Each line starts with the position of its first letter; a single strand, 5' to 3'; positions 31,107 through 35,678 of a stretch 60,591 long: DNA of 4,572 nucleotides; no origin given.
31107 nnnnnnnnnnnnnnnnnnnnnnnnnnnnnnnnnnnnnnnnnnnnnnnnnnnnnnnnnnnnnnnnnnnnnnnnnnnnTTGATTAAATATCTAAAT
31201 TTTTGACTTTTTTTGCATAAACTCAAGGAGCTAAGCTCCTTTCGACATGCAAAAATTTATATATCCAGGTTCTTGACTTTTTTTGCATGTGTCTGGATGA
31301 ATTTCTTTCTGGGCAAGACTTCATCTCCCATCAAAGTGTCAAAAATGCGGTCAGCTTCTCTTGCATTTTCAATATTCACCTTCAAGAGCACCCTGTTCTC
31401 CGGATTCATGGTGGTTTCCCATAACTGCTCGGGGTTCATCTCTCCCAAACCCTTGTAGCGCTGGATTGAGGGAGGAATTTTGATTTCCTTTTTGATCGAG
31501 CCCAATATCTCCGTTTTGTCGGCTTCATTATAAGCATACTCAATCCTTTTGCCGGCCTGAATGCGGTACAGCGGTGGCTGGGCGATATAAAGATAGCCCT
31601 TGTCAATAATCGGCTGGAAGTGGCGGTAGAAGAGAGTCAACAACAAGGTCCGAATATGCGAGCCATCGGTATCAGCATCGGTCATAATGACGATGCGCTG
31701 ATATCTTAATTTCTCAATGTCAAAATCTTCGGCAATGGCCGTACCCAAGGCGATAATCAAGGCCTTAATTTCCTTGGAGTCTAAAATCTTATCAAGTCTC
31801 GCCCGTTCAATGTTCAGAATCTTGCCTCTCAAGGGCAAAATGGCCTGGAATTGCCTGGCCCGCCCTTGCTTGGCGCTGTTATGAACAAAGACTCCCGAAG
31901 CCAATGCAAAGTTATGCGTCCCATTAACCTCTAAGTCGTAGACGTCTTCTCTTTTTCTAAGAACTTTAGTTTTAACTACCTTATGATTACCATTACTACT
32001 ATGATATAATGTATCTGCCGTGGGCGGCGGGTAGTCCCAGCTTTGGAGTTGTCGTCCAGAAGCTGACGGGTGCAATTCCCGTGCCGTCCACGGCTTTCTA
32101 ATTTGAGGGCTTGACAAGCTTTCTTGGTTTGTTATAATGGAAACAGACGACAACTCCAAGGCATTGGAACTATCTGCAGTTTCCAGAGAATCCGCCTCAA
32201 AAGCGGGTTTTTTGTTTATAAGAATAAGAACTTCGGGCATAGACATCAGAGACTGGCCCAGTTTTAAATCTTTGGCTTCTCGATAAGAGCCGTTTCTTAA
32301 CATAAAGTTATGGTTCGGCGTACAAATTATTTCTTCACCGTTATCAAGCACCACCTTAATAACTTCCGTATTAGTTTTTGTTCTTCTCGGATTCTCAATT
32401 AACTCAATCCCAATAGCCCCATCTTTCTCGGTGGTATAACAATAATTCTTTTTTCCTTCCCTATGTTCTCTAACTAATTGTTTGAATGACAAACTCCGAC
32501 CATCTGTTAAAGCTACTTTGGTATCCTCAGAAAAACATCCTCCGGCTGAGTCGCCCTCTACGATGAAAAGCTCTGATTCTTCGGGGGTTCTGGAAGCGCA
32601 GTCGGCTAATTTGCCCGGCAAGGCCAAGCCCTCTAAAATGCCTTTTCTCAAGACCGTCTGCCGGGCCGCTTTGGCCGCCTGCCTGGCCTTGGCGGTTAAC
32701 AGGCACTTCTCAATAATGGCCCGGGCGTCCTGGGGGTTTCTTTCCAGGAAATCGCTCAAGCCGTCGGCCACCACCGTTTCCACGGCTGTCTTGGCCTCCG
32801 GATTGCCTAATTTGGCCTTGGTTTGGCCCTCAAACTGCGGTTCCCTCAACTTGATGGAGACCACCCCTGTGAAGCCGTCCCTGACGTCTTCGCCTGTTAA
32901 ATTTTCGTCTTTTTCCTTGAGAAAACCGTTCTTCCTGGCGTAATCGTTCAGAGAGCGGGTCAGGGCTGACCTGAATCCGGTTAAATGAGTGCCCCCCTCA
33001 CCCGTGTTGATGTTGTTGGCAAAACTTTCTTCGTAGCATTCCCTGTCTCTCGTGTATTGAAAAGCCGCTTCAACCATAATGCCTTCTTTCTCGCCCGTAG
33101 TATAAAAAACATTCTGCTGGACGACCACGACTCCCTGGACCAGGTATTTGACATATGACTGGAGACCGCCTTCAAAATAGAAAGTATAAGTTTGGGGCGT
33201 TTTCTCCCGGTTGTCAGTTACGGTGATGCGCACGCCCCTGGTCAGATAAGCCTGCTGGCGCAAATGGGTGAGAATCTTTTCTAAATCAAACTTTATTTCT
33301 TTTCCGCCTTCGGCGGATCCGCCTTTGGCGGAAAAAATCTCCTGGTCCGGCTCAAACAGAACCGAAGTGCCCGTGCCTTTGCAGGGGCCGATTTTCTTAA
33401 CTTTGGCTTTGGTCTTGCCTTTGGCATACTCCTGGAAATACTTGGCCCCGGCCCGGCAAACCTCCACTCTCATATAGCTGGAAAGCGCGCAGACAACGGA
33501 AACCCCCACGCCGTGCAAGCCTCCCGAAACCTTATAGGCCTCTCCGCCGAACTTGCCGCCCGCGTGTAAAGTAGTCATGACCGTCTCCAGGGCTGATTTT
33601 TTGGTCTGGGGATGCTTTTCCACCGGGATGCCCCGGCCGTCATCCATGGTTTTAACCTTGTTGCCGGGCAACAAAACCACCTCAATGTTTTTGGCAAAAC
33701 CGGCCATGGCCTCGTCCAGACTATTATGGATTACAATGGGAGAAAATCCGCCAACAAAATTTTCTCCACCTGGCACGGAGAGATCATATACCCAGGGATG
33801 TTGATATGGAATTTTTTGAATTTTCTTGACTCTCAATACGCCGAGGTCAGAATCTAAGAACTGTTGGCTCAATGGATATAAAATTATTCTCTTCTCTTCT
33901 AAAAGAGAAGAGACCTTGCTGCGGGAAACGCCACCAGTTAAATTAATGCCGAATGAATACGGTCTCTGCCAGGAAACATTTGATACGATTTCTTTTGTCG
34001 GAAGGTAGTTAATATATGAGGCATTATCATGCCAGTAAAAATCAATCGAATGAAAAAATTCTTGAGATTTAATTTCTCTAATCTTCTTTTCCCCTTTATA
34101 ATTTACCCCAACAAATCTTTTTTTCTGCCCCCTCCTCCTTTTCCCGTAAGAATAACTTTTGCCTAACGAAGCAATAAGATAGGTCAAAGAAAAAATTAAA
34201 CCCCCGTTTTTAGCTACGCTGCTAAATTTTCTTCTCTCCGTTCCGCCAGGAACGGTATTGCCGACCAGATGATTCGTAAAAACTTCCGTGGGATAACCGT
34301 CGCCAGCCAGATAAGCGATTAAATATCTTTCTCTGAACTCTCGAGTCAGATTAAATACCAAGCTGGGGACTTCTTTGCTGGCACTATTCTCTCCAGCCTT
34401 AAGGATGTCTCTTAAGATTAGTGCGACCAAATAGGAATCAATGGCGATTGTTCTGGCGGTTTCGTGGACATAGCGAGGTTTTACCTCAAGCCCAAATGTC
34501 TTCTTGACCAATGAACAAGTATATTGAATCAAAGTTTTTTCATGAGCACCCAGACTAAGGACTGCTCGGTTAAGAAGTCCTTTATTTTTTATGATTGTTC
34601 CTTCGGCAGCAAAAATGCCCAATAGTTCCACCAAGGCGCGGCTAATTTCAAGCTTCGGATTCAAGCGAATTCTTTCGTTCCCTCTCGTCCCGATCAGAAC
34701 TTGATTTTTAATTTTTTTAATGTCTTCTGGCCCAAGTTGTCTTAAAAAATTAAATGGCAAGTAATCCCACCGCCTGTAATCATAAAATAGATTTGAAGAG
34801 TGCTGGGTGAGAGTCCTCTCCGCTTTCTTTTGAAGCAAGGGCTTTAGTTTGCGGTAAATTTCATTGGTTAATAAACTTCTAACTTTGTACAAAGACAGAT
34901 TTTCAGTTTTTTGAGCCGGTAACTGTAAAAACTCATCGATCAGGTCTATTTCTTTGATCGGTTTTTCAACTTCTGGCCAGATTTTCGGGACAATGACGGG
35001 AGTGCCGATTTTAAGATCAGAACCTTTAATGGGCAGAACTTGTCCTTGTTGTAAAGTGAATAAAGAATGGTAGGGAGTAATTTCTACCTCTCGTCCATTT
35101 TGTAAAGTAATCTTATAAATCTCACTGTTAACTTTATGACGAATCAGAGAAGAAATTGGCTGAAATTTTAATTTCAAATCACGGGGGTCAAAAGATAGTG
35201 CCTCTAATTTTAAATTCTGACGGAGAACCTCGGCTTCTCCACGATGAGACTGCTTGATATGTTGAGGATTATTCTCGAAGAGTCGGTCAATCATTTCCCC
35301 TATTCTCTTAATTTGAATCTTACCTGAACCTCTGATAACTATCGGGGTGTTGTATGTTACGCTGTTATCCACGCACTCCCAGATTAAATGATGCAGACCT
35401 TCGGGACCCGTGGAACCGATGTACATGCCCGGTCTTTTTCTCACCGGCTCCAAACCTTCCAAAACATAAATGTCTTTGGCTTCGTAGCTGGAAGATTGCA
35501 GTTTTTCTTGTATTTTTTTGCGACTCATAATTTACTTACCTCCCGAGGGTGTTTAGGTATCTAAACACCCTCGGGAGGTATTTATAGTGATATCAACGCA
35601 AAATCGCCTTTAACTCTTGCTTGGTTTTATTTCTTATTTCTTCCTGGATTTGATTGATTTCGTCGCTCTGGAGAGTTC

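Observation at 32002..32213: Two promoter-to-terminator mini-units and a tRNA-like cloverleaf, antisense inside the linker of the second gyrB intein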

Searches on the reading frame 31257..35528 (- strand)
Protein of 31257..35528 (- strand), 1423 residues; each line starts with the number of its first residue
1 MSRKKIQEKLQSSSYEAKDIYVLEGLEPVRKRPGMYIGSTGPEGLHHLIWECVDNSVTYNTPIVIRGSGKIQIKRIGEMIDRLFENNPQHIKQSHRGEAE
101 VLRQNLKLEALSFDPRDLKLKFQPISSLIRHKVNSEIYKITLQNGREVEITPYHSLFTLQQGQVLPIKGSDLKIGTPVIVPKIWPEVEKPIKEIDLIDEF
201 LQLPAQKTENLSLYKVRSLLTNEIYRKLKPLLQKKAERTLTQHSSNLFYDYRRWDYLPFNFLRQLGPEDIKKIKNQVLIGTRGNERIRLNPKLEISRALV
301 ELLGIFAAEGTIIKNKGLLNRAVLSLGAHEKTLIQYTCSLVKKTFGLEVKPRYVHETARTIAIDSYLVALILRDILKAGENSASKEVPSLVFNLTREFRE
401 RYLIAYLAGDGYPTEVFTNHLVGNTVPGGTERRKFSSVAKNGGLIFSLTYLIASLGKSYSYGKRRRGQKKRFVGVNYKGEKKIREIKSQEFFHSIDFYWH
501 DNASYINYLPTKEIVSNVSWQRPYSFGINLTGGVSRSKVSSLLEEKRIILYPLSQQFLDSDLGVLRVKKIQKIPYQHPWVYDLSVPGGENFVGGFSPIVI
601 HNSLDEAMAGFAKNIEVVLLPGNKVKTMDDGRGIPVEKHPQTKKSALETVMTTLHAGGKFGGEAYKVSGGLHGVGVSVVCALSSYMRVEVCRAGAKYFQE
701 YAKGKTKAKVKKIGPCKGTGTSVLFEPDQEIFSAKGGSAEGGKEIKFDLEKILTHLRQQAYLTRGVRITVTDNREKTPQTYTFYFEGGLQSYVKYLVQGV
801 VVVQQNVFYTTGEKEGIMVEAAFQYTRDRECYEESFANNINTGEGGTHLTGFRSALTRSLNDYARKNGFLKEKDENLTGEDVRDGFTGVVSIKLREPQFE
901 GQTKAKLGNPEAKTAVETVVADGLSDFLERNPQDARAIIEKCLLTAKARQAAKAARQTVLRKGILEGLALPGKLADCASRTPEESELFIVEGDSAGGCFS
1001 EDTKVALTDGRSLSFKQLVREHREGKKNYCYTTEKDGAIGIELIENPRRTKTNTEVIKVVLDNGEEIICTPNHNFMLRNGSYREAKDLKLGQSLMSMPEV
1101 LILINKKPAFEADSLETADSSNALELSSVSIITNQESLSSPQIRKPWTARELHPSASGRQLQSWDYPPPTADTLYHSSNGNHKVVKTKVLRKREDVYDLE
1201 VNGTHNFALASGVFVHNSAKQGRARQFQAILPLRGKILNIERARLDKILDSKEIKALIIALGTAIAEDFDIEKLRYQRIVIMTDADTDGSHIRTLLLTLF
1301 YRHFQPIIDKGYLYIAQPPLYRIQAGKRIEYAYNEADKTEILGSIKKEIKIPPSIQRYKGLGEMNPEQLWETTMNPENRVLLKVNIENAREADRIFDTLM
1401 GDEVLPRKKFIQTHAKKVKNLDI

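Call 110: search_protein_families(library=pfam, proteins=[window:31257-35528:-], max_evalue=0.01)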
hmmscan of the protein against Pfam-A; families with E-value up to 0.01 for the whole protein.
window:31257-35528:- (1423 aa): 6 families
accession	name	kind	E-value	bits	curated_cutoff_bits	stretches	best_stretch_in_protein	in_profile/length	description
PF00204.31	DNA_gyraseB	-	1.1e-57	194.7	27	1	788-957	1-172/173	DNA gyrase B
PF14890.11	Intein_splicing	-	5.9e-41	140.3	35.8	2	70-602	7-155/155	Intein splicing domain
PF00986.26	DNA_gyraseB_C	-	2.1e-30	105.1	29.8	1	1354-1412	5-63/63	DNA gyrase B subunit, carboxyl terminus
PF01751.28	Toprim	-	8.5e-13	48.7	23.1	1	1218-1317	13-95/96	Toprim domain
PF02518.31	HATPase_c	-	5.5e-10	40.1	26.4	1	600-706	14-94/111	Histidine kinase-, DNA gyrase B-, and HSP90-like ATPase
PF07591.16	PT-HINT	-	0.0006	20.5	27.7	0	1057-1097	49-90/137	Pretoxin HINT domain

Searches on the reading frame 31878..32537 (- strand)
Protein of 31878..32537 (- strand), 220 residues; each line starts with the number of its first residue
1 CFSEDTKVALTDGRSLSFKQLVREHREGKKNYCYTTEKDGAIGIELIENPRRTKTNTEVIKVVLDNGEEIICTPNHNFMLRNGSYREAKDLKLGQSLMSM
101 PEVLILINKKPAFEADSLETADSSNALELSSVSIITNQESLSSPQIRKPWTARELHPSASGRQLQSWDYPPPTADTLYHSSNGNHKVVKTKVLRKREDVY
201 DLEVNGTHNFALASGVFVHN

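Call 12: find_related_loci(query=window:31878-32537:-, collection=genome_contigs, flank=3000)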
Query window:31878-32537:- (220 aa) in genome_contigs; peptide patterns used: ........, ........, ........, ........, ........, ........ (x = any residue, [..] = any of these).
197 stretches matched a pattern; 126 encode a relative of the query (tblastn E <= 1e-3); the best 80 are kept; 80 distinct loci.
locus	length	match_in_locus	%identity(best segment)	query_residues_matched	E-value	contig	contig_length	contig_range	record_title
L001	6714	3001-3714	43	1-220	1e-49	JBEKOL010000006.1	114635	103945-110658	MAG: Syntrophales bacterium isolate SPRUCE 43 SPRUCE_43_6, whole genome shotgun sequence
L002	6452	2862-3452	43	1-220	3e-49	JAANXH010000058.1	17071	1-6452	MAG: Candidatus Woesearchaeota archaeon isolate SuakinDeep_MAG79_5 MAG795_58, whole genome shotgun sequence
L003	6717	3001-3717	40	1-220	4e-47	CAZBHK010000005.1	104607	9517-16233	MAG TPA_asm: uncultured Pseudomonadota bacterium isolate SRP062349_co2_272 genome assembly, contig: NODE_125_length_1046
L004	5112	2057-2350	74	1-98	5e-46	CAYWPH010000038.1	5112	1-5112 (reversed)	MAG TPA_asm: uncultured Gammaproteobacteria bacterium isolate SRP302447_co3_825 genome assembly, contig: NODE_49073_leng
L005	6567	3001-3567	43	1-220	6e-46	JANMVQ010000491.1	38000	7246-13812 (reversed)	MAG: Chloroflexota bacterium isolate OTE_88_metabat_60 OTE_88_k141_4074900, whole genome shotgun sequence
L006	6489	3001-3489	41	1-220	2e-45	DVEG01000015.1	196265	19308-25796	MAG TPA_asm: Oscillatoriaceae cyanobacterium M7585_C2015_266 k141_210429_length_196265_cov_74.6247, whole genome shotgun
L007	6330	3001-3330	65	1-110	1e-44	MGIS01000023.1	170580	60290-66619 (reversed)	MAG: Candidatus Wolfebacteria bacterium RIFCSPLOWO2_01_FULL_47_17b rifcsplowo2_01_scaffold_616, whole genome shotgun seq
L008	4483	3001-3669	41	1-220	1e-44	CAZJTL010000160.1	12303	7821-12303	MAG TPA_asm: uncultured bacterium isolate binchicken_co107_233 genome assembly, contig: NODE_11887_length_12303_cov_6.17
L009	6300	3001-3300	71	1-100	2e-44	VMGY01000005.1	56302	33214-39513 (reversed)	MAG: Parcubacteria group bacterium Athens0714_12 Athens071412_scaffold_303, whole genome shotgun sequence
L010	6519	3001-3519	42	1-220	2e-44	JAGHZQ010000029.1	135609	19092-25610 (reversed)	MAG: Cyanobacteria bacterium SBLK contig_3098, whole genome shotgun sequence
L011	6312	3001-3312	66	1-104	4e-44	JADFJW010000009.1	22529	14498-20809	MAG: Nanoarchaeota archaeon isolate B44T1L10 B44T1L10_NODE3056, whole genome shotgun sequence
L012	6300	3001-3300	69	1-100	4e-44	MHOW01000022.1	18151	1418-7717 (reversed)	MAG: Candidatus Staskawiczbacteria bacterium RIFCSPLOWO2_01_FULL_33_13 rifcsplowo2_01_scaffold_6036, whole genome shotgu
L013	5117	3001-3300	66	1-100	5e-43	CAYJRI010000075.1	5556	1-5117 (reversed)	MAG TPA_asm: Candidatus Woesearchaeota archaeon isolate ERP125453_co1_307 genome assembly, contig: NODE_19480_length_555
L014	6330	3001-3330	61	1-110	1e-42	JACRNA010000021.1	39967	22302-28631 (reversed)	MAG: Candidatus Amesbacteria bacterium isolate NC_groundwater_1921_Pr3_S-0.2um_39_4 scaffold_287409, whole genome shotgu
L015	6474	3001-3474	65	1-220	3e-42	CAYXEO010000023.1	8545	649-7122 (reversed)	MAG TPA_asm: uncultured Methanosarcinales archaeon isolate SRP077602_co6_159 genome assembly, contig: NODE_12490_length_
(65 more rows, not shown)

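Call 110: search_protein_families(library=pfam, proteins=[window:31878-32537:-], max_evalue=0.01)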
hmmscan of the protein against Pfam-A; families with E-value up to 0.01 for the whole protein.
window:31878-32537:- (220 aa): 2 families
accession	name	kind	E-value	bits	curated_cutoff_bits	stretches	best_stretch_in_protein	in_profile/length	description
PF14890.11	Intein_splicing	-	1.4e-20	74.1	35.8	1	17-220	11-155/155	Intein splicing domain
PF07591.16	PT-HINT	-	1.5e-05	25.7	27.7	0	59-100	48-90/137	Pretoxin HINT domain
